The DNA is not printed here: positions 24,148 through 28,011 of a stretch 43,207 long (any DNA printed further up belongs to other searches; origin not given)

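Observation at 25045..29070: Family of G/C-homopolymer nested-palindromic repeats inserted in frame, repeatedly, in the SOS mutasome genes dnaE2 and imuB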

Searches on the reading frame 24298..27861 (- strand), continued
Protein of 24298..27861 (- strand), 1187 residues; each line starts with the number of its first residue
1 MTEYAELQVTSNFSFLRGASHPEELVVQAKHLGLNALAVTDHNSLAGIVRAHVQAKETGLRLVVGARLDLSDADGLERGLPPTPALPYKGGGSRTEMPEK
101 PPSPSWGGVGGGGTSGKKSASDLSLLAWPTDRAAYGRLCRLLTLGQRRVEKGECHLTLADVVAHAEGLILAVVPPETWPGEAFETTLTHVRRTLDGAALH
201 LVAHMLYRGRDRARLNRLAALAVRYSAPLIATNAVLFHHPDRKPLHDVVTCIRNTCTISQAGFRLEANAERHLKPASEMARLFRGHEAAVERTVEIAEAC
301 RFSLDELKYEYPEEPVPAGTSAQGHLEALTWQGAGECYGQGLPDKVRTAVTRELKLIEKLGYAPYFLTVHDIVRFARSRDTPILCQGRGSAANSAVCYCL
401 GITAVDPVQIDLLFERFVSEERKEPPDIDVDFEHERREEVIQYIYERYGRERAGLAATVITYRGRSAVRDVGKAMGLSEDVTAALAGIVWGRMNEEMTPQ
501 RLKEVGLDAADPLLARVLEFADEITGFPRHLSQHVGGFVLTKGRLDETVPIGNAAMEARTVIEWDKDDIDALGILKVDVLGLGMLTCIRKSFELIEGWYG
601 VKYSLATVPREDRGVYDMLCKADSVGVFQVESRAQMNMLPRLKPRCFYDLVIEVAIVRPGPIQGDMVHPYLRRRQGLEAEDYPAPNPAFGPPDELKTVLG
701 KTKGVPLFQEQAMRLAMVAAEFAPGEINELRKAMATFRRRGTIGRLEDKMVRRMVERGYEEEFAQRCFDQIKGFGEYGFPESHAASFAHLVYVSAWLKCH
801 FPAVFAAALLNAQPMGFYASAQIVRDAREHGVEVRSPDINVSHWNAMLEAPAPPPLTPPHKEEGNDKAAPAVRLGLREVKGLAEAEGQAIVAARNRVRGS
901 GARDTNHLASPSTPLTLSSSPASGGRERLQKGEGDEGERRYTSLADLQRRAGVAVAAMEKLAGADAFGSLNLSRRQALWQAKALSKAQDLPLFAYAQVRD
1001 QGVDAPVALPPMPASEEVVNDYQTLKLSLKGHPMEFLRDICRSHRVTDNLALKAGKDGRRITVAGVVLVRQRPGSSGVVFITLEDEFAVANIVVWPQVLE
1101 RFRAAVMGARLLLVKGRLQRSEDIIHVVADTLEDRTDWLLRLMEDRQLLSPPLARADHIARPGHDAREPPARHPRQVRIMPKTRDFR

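Call 66: search_solved_structures(query=A1, max_evalue=1e-30, show_alignments=1)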
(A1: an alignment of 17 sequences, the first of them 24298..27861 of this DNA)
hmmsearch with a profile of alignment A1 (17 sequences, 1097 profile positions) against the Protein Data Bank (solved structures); distinct sequences matched with E-value up to 1e-30: 9.
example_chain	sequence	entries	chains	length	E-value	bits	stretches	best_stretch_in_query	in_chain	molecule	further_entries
5fku_A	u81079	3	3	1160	2.1e-123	416.4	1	4-1029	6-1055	DNA POLYMERASE III SUBUNIT ALPHA | DNA POLYMERASE III ALPHA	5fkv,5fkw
2hpi_A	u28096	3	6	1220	3.2e-122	412.5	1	281-1033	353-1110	DNA polymerase III alpha subunit | DNA polymerase III subunit alpha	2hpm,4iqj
3e0d_A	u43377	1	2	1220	3.2e-122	412.4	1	281-1033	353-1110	DNA polymerase III subunit alpha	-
4jom_A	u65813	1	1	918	9.4e-116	391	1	4-806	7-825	DNA polymerase III subunit alpha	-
5m1s_A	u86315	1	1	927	3.2e-115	389.3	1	4-807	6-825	DNA polymerase III subunit alpha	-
2hqa_A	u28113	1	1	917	3.3e-115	389.2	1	4-806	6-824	DNA polymerase III alpha subunit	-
2hnh_A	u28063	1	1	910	3.5e-115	389.2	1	4-805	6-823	DNA polymerase III alpha subunit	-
7pu7_A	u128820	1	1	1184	4.4e-105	355.7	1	3-1043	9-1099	DNA polymerase III subunit alpha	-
5lew_A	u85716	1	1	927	1.8e-99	337.2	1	3-805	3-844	DNA polymerase III subunit alpha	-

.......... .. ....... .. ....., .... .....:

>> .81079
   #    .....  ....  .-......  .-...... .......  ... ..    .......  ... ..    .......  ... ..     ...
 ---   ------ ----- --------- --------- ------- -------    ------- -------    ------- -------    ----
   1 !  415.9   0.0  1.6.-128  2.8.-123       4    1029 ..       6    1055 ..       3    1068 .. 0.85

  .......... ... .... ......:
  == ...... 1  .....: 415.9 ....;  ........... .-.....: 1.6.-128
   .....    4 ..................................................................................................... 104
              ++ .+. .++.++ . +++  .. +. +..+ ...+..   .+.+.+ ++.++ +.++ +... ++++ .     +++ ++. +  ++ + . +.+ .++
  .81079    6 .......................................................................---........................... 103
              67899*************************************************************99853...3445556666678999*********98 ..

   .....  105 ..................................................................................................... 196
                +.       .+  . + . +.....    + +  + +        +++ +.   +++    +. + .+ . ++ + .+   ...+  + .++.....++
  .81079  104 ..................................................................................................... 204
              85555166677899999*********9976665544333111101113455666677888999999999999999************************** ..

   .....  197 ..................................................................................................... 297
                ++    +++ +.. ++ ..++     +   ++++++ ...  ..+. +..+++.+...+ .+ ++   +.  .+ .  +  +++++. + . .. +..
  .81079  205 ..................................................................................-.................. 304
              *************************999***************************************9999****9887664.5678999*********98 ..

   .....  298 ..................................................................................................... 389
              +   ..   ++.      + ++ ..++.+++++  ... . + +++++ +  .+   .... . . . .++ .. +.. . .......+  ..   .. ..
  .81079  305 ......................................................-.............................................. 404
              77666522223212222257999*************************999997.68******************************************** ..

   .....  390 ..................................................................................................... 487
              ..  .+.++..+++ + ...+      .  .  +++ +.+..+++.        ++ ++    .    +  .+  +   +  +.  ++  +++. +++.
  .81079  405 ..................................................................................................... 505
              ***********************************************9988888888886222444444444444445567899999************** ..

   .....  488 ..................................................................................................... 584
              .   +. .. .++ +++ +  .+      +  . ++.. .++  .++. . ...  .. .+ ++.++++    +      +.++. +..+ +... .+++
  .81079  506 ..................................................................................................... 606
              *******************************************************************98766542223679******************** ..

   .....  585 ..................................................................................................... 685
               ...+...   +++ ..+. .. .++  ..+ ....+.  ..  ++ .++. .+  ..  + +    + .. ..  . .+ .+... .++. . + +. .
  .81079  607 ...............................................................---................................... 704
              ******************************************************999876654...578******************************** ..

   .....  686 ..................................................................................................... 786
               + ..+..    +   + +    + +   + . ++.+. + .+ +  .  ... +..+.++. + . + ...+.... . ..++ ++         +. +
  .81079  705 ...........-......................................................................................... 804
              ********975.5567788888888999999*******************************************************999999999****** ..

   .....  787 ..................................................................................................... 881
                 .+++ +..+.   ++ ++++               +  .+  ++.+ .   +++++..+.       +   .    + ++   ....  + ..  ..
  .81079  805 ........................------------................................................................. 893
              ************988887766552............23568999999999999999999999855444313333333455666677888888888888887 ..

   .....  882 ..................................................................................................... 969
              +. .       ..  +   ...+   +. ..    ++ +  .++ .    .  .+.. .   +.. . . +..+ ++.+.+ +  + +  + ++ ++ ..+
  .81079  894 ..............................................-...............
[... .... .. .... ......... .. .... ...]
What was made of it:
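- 25267..25305 (.): dnaE2 site 2: a single unit (aa 853-865) at a beta-hairpin turn next to the HhH motif. Aligns to the HVNDD|GEIVY turn of E. coli Pol III alpha, chain 5fku (call 66).
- A profile alignment to E. coli Pol III alpha places them at loop positions (call 66).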

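Call 103: predict_structure(alignment_id=A4)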
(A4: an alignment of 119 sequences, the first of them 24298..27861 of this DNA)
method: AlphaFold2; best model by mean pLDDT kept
length: 1187 residues; sequences in the alignment: 119
mean_pLDDT: 74.5   pTM: 0.71
mean pLDDT of the five models: 74.5, 68.9, 66.6, 66.4, 65.4
residues with pLDDT >= 90: 346; 70-90: 435; 50-70: 225; < 50: 181
segments of 3 or more residues with pLDDT < 50: 77-119, 629-634, 659-666, 702-708, 855-865, 902-932, 998-1001, 1018-1032, 1073-1075, 1145-1187
pLDDT, mean of each block of 10 residues (from residue 1): 88 54 86 94 82 92 94 57 33 29 27 37 90 91 82 85 96 92 94 94 88 95 97 80 82 83 74 92 96 97 81 80 96 92 91 90 89 93 86 89 83 57 70 88 88 76 83 88 79 72 88 91 78 69 77 58 70 77 86 92 86 77 51 52 62 56 49 62 80 73 49 64 70 57 76 87 76 57 70 86 92 66 83 93 94 52 58 93 94 78 36 31 35 60 91 92 91 84 70 51 55 51 40 69 87 90 85 65 79 86 76 92 88 85 48 38 36 32 30
secondary structure, 60 per line:
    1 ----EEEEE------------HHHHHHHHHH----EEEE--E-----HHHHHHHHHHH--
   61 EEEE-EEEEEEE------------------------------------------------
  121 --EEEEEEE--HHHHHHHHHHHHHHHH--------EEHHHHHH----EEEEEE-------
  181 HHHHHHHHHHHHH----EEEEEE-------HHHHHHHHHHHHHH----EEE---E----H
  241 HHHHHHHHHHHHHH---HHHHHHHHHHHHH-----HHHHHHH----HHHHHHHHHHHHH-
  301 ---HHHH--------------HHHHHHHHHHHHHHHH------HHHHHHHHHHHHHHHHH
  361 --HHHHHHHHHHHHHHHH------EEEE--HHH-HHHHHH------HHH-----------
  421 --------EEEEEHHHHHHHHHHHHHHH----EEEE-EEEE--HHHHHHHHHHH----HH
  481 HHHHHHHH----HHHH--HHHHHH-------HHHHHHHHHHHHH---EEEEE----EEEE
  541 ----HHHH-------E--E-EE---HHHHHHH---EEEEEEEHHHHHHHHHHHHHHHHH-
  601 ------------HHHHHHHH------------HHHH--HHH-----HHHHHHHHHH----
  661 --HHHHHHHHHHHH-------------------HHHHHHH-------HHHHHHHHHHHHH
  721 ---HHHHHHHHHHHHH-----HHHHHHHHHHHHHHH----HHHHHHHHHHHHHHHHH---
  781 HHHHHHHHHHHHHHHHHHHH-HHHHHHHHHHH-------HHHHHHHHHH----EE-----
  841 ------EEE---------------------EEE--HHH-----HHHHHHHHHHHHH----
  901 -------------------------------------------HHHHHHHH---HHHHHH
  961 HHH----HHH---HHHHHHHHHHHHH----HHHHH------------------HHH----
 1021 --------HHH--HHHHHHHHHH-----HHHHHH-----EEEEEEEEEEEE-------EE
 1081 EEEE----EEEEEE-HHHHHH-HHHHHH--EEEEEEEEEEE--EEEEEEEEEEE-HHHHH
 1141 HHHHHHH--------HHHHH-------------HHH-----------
elements in order (helices of 4 or more, strands of 3 or more residues): E5-9 H22-31 E36-39 H48-58 E61-64 E66-72 E123-129 H132-147 H158-163 E168-173 H181-193 E198-203 H211-224 E229-231 H240-254 H258-270 H276-282 H287-299 H304-307 H322-337 H344-360 H363-378 E385-388 H395-400 E429-433 H434-448 E453-456 E458-461 H464-474 H479-488 H493-496 H499-504 H512-524 E528-532 E537-540 H545-548 H566-572 E576-582 H583-599 H613-620 H633-636 H647-656 H663-674 H694-700 H708-720 H724-736 H742-756 H761-777 H781-800 H802-812 H820-829 E847-849 E871-873 H884-896 H944-951 H955-963 H974-986 H991-995 H1034-1043 H1049-1054 E1060-1071 E1079-1084 E1089-1094 H1096-1101 H1103-1108 E1111-1121 E1124-1134 H1136-1147 H1156-1160
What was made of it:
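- In an AlphaFold2 model (pLDDT 74.5) the three DnaE2 inserts score 27-37 and are coil between confident strands or helices (call 103).
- Tried and rejected: It was repeated with 119 sequences (call 103).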
